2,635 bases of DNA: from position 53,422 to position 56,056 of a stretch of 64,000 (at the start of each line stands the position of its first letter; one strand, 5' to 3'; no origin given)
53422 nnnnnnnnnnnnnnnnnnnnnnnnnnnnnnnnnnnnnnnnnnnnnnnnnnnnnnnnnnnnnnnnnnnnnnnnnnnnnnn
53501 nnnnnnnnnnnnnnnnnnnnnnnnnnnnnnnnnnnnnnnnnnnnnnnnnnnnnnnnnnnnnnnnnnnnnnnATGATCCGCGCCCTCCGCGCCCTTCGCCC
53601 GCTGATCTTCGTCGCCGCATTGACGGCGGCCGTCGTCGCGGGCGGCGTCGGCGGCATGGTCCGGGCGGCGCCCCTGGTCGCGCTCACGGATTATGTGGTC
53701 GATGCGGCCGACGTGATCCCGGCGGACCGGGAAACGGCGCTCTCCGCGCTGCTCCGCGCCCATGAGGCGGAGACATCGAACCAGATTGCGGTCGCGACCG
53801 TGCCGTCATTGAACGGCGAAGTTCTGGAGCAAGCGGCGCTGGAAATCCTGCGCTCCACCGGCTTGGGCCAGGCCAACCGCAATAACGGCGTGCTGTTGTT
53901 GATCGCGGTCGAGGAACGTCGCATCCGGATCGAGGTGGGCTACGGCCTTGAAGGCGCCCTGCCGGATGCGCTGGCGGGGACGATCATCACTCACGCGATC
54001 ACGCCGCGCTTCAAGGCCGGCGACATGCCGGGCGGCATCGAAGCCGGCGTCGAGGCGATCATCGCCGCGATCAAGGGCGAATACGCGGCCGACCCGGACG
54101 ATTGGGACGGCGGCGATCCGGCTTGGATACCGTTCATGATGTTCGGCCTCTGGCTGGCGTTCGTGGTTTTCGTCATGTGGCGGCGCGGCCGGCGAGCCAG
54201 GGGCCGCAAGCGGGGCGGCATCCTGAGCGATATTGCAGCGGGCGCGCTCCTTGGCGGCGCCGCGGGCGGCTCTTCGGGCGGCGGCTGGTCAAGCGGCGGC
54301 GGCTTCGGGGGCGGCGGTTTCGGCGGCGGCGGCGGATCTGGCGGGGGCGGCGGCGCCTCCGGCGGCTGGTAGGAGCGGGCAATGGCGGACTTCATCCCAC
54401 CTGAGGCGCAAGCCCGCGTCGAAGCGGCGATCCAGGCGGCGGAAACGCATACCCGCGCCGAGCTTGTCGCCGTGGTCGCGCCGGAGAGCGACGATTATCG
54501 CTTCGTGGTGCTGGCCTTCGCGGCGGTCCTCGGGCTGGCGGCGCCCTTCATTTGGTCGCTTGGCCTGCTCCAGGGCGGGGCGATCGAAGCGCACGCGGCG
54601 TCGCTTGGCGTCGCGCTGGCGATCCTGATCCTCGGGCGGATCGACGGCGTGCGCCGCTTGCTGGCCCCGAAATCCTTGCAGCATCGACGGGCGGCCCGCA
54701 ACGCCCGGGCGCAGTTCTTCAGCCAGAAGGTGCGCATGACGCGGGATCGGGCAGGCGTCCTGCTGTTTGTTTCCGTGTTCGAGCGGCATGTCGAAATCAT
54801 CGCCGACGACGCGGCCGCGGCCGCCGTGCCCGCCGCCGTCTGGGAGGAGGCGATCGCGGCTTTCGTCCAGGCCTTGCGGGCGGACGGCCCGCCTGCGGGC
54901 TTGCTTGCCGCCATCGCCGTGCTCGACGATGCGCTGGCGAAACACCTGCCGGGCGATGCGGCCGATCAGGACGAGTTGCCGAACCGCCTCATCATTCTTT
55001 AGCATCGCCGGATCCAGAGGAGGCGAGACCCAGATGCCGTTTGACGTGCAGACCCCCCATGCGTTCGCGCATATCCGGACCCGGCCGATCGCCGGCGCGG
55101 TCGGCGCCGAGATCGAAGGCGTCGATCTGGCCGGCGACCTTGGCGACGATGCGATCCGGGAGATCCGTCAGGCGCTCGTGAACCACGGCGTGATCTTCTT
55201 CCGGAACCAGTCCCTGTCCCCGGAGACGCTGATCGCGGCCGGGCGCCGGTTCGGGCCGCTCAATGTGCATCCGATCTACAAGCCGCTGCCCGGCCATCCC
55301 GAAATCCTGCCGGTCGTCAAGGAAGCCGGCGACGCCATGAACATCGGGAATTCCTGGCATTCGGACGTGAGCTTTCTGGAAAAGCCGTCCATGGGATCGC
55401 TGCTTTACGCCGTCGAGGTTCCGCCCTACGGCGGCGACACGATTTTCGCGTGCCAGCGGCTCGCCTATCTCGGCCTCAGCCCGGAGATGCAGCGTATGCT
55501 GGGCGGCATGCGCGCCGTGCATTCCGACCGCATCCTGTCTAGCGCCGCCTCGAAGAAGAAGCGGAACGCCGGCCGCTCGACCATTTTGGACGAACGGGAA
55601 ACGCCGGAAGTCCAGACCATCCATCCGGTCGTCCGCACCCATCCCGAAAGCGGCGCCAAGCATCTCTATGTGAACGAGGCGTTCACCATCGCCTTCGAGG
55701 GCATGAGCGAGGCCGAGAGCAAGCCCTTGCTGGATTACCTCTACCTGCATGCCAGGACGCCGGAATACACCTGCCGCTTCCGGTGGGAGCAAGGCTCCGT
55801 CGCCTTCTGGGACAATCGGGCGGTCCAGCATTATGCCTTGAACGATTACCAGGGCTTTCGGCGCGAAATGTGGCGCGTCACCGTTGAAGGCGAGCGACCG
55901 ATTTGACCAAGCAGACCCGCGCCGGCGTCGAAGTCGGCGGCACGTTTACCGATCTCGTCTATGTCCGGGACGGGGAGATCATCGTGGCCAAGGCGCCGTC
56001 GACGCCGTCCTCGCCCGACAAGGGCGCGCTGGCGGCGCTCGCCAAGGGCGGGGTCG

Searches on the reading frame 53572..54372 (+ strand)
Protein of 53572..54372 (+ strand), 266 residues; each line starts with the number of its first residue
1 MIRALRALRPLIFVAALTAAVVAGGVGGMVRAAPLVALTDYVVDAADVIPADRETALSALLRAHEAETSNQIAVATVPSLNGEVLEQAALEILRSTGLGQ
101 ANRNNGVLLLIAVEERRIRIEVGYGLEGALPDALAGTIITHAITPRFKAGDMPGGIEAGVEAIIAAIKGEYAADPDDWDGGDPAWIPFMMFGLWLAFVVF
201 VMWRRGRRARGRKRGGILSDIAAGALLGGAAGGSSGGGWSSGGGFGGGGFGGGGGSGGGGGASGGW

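Call 29: search_protein_families(library=pfam, proteins=[window:53572-54372:+], max_evalue=0.001)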
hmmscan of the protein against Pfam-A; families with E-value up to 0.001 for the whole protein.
window:53572-54372:+ (266 aa): 1 family
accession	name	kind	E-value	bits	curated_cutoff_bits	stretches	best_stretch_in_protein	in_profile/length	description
PF04536.20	TPM_phosphatase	-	1.9e-38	131.7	22.1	1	42-165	1-124/125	TPM domain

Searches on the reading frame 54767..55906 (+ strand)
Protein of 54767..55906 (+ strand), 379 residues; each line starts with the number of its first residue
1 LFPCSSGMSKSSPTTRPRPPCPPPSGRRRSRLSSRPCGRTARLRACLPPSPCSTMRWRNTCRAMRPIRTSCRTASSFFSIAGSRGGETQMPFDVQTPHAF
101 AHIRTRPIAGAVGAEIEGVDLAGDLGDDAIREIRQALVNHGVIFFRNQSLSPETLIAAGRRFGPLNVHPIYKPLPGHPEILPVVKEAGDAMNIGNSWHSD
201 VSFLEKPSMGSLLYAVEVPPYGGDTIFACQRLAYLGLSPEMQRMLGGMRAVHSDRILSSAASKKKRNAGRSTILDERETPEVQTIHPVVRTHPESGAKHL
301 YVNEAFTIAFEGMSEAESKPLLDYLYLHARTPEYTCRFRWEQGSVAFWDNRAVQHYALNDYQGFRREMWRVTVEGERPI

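Call 29: search_protein_families(library=pfam, proteins=[window:54767-55906:+], max_evalue=0.001)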
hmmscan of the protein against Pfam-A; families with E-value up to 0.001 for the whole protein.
window:54767-55906:+ (379 aa): 1 family
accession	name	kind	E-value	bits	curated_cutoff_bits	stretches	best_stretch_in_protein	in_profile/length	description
PF02668.22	TauD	-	3.7e-66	224.2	27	1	105-372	2-267/267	Taurine catabolism dioxygenase TauD, TfdA family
